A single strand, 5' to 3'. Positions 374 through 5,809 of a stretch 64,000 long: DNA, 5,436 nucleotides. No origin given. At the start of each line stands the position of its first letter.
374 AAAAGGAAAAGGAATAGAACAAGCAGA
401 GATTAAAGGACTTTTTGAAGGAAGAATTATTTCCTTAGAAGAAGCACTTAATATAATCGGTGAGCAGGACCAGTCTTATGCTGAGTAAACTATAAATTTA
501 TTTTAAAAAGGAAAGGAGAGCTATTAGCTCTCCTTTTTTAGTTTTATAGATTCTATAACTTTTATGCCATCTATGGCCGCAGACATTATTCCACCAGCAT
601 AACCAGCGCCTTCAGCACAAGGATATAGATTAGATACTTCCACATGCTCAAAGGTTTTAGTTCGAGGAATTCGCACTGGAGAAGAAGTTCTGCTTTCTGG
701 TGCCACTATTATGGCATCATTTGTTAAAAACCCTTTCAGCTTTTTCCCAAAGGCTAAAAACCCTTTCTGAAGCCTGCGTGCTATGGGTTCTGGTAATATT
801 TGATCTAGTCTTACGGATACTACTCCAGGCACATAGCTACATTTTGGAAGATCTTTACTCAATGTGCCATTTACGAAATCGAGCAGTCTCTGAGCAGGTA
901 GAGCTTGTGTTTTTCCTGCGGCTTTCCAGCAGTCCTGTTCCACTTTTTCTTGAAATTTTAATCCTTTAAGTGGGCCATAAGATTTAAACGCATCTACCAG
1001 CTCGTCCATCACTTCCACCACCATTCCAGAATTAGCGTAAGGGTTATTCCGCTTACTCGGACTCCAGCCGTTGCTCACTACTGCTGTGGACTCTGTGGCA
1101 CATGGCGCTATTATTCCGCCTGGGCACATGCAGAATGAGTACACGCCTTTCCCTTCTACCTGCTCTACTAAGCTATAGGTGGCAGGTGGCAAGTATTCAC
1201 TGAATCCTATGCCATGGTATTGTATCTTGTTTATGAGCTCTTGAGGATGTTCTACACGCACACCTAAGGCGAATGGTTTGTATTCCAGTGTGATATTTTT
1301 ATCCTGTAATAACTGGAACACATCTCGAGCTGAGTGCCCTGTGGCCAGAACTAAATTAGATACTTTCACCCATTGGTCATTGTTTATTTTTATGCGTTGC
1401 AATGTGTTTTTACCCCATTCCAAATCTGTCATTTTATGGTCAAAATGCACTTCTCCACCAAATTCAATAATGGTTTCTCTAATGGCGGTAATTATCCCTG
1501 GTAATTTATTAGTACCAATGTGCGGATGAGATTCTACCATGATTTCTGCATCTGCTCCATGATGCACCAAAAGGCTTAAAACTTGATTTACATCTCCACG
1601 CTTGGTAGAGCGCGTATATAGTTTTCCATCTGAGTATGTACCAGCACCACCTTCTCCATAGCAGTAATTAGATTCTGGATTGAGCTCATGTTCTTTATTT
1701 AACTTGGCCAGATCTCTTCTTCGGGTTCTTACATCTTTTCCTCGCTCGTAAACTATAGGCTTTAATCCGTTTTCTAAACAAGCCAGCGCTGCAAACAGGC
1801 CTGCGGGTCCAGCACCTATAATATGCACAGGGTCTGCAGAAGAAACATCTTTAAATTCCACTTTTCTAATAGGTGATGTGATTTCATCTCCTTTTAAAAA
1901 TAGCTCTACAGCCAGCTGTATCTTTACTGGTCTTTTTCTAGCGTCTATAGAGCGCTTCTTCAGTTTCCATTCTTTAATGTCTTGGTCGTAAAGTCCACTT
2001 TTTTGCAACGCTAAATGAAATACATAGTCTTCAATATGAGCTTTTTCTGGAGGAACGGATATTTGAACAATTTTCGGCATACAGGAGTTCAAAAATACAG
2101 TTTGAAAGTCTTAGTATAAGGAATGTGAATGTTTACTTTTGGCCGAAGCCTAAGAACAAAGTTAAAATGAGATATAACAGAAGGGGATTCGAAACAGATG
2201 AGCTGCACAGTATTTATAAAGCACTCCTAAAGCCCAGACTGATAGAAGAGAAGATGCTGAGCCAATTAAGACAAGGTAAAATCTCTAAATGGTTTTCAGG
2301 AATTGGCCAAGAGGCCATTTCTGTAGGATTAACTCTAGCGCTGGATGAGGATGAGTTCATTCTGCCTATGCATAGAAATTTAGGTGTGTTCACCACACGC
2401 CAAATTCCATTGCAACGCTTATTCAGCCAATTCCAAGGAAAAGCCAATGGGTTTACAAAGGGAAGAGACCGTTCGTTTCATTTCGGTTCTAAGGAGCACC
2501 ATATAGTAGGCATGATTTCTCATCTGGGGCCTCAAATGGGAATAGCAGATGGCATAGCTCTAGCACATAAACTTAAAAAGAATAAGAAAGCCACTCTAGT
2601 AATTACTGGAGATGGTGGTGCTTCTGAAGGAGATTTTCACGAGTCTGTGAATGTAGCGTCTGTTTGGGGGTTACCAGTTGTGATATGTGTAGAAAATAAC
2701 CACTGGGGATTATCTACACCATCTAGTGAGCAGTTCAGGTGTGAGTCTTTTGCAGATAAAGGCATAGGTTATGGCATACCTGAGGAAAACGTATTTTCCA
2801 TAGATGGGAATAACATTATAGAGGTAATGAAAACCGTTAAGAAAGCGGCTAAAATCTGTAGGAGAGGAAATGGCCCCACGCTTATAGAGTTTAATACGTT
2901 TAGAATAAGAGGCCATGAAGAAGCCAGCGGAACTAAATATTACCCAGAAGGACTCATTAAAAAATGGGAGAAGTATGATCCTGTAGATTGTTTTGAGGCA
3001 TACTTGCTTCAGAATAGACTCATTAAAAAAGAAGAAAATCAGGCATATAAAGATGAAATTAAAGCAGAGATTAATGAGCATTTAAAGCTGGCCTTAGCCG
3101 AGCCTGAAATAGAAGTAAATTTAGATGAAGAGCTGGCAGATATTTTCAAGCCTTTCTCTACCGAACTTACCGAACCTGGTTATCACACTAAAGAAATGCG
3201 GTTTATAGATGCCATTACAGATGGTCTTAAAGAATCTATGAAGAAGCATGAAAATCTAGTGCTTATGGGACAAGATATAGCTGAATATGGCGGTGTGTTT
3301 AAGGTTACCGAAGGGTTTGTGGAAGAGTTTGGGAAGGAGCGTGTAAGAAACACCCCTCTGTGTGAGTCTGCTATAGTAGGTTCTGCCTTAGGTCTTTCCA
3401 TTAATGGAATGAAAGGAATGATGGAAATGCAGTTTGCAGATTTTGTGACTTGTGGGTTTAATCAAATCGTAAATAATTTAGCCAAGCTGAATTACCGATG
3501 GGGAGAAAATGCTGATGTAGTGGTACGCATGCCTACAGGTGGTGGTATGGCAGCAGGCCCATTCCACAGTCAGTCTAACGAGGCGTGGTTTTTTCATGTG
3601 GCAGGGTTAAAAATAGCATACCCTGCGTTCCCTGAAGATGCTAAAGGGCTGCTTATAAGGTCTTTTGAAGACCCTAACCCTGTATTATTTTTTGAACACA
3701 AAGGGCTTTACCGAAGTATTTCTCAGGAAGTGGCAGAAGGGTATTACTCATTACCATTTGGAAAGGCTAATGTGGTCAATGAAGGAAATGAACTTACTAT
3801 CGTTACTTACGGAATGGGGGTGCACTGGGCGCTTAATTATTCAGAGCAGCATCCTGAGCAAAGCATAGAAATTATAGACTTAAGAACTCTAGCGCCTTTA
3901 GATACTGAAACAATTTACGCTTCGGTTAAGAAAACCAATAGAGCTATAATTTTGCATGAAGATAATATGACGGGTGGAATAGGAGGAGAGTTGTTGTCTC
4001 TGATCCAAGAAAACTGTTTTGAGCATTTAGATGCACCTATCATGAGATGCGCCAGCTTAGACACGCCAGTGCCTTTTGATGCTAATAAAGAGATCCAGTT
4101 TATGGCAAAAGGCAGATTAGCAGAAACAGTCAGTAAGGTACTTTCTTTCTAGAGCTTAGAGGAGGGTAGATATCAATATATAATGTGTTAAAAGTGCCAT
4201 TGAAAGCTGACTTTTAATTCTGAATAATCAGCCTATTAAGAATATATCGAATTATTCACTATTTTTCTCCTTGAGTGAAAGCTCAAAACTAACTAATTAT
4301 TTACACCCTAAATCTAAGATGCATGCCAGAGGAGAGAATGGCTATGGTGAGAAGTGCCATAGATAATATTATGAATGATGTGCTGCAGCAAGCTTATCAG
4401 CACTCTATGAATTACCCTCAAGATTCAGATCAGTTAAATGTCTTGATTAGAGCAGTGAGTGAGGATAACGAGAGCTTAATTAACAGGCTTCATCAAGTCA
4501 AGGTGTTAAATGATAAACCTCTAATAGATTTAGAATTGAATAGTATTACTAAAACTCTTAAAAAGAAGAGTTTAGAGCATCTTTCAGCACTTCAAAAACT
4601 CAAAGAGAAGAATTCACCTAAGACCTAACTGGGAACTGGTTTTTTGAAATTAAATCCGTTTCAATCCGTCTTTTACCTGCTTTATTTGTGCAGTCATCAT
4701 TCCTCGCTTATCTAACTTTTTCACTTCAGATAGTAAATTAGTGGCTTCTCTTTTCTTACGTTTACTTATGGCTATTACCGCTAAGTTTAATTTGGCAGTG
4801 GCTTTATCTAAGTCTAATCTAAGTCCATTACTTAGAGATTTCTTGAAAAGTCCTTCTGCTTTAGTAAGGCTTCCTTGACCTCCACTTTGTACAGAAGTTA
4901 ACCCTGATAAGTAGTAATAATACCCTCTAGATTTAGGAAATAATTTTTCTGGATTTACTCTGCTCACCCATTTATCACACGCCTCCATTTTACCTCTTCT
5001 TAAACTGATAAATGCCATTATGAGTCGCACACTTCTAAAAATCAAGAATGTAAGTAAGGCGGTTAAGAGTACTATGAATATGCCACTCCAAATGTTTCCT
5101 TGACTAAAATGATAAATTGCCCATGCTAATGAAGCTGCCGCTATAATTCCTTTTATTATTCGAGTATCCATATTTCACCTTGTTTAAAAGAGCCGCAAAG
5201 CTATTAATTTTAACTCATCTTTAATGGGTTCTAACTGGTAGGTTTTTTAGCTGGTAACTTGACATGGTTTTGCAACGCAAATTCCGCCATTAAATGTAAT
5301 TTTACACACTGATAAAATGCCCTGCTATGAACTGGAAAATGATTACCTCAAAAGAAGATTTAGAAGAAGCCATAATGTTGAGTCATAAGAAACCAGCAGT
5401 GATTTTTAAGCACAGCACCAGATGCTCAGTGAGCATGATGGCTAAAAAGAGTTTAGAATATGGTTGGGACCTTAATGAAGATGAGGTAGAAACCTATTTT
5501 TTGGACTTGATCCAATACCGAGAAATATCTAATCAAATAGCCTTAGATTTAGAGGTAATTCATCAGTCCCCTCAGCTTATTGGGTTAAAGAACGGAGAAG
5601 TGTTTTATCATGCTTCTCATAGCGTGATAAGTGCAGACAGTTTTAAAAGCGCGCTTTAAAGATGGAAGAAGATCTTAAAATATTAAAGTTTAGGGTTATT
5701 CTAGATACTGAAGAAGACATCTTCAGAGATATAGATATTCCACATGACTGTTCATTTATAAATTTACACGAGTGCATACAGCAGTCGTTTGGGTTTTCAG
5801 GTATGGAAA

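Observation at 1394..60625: Hugely over-represented DNA word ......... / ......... (half of palindrome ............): 26 loci in 64 kb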

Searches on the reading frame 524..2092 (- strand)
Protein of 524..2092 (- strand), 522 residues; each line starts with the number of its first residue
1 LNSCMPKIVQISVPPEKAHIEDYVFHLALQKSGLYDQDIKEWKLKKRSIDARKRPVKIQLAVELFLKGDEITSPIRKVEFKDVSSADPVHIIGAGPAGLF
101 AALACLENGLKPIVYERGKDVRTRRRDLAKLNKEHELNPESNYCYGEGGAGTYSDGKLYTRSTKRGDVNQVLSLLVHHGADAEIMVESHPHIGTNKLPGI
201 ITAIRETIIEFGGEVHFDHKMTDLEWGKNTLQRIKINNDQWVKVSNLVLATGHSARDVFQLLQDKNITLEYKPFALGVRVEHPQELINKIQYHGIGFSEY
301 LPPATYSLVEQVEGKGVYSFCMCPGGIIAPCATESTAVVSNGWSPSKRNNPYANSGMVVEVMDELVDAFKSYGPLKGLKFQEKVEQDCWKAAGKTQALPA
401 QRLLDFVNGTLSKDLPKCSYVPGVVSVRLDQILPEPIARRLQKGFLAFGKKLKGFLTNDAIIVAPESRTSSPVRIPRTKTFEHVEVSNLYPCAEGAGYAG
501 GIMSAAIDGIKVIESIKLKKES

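Call 5: search_protein_families(library=ncbifam, proteins=[window:524-2092:-])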
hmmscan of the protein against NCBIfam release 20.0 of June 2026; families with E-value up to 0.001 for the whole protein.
window:524-2092:- (522 aa): 8 families
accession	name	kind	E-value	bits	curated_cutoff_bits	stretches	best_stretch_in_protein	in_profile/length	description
TIGR00275.1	TIGR00275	subfamily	2.3e-07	30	183.8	1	90-254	2-160/401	aminoacetone oxidase family FAD-binding enzyme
TIGR03467.1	HpnE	equivalog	8.8e-07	28.6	283.05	0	89-121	1-33/430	hydroxysqualene dehydroxylase HpnE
TIGR03197.1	MnmC_Cterm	equivalog_domain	1.5e-05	24.2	174.2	0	214-261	163-209/400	FAD-dependent 5-carboxymethylaminomethyl-2-thiouridine(34) oxidoreductase MnmC1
NF005547.0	PRK07208.1-3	equivalog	0.00029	19.7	380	1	89-121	7-39/465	hypothetical protein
NF005560.0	PRK07233.1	equivalog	0.00033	19.6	252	0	89-120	3-34/435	hypothetical protein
NF002480.1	PRK01747.1-1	equivalog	0.00035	19.1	540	0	85-121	247-283/645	bifunctional tRNA (5-methylaminomethyl-2-thiouridine)(34)-methyltransferase MnmC2/FAD-dependent 5-carboxymethylaminomethyl-2-thiouridine(34)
TIGR01292.1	TRX_reduct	equivalog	0.00041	19.2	343.45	0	89-119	3-33/300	thioredoxin-disulfide reductase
TIGR04018.1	Bthiol_YpdA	hypoth_equivalog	0.00058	18.8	339.9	0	89-121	2-34/316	YpdA family putative bacillithiol disulfide reductase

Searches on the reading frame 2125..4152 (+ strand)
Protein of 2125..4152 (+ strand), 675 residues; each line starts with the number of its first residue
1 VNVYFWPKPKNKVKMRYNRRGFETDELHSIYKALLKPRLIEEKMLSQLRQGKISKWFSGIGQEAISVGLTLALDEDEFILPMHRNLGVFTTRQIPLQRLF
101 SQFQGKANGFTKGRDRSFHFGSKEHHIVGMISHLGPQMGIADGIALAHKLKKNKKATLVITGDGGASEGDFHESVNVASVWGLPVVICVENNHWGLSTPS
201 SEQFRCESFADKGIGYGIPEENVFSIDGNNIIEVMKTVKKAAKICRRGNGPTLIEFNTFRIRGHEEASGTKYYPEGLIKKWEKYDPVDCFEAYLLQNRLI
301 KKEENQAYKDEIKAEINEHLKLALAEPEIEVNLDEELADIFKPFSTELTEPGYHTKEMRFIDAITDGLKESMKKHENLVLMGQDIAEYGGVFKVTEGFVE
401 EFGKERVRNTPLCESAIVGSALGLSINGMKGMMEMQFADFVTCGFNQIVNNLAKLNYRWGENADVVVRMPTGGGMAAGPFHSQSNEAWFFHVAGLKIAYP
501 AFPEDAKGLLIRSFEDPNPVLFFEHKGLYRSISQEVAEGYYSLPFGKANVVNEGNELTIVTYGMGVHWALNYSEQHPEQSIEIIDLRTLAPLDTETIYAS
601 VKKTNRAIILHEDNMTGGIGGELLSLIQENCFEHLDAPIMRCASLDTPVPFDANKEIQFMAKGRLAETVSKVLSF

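Call 5: search_protein_families(library=ncbifam, proteins=[window:2125-4152:+])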
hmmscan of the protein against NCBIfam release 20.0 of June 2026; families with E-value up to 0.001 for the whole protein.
window:2125-4152:+ (675 aa): 12 families
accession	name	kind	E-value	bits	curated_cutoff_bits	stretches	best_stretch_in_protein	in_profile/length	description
NF006667.0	PRK09212.1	subfamily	9.8e-81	271.2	321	1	358-672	4-322/327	pyruvate dehydrogenase complex E1 component subunit beta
NF008854.0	PRK11892.1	equivalog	5.4e-76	256.1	454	1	345-661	130-449/464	pyruvate dehydrogenase complex E1 component subunit beta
TIGR03181.1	PDH_E1_alph_x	equivalog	2.9e-74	250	411.35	1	21-331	20-319/341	pyruvate dehydrogenase (acetyl-transferring) E1 component subunit alpha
TIGR03182.1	PDH_E1_alph_y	equivalog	5.7e-65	219.3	393.85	1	25-331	2-306/315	pyruvate dehydrogenase (acetyl-transferring) E1 component subunit alpha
NF004559.0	PRK05899.2-5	equivalog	4.2e-29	101.3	488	1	134-642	128-591/627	transketolase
TIGR00204.1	dxs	equivalog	1e-19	70.5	465.95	1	359-631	311-573/616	1-deoxy-D-xylulose-5-phosphate synthase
NF004556.0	PRK05899.2-2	equivalog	1.6e-13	49.8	575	2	538-631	503-597/639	transketolase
NF008968.0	PRK12315.1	subfamily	1.5e-12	46.6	510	2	339-623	260-533/582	1-deoxy-D-xylulose-5-phosphate synthase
NF006914.0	PRK09404.1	equivalog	1.3e-11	43.6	764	1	132-328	312-513/919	2-oxoglutarate dehydrogenase E1 component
NF008907.0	PRK12270.1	equivalog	1.2e-10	39.9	878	1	398-604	954-1172/1241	multifunctional oxoglutarate decarboxylase/oxoglutarate dehydrogenase thiamine pyrophosphate-binding subunit/dihydrolipoyllysine-residue suc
NF003933.0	PRK05444.2-2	equivalog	1.3e-10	40.5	395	1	130-633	116-563/606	1-deoxy-D-xylulose-5-phosphate synthase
TIGR00239.1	2oxo_dh_E1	equivalog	1.3e-05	23.4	770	0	400-489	644-734/931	2-oxoglutarate dehydrogenase E1 component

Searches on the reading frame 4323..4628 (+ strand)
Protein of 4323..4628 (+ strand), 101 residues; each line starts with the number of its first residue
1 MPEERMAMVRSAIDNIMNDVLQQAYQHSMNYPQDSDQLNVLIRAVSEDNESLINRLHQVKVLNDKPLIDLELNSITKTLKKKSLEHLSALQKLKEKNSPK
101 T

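Call 44: search_protein_families(library=pfam, proteins=[window:4323-4628:+])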
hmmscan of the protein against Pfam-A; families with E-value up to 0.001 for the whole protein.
window:4323-4628:+ (101 aa): 0 families

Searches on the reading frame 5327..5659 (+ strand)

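Call 44: search_protein_families(library=pfam, proteins=[window:5327-5659:+])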
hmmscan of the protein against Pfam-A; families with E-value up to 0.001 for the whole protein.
window:5327-5659:+ (110 aa): 1 family
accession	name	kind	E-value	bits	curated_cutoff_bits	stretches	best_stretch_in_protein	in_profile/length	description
PF11009.14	BrxC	-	5.7e-35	119.7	24.2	1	5-104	2-100/102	Monothiol bacilliredoxin BrxC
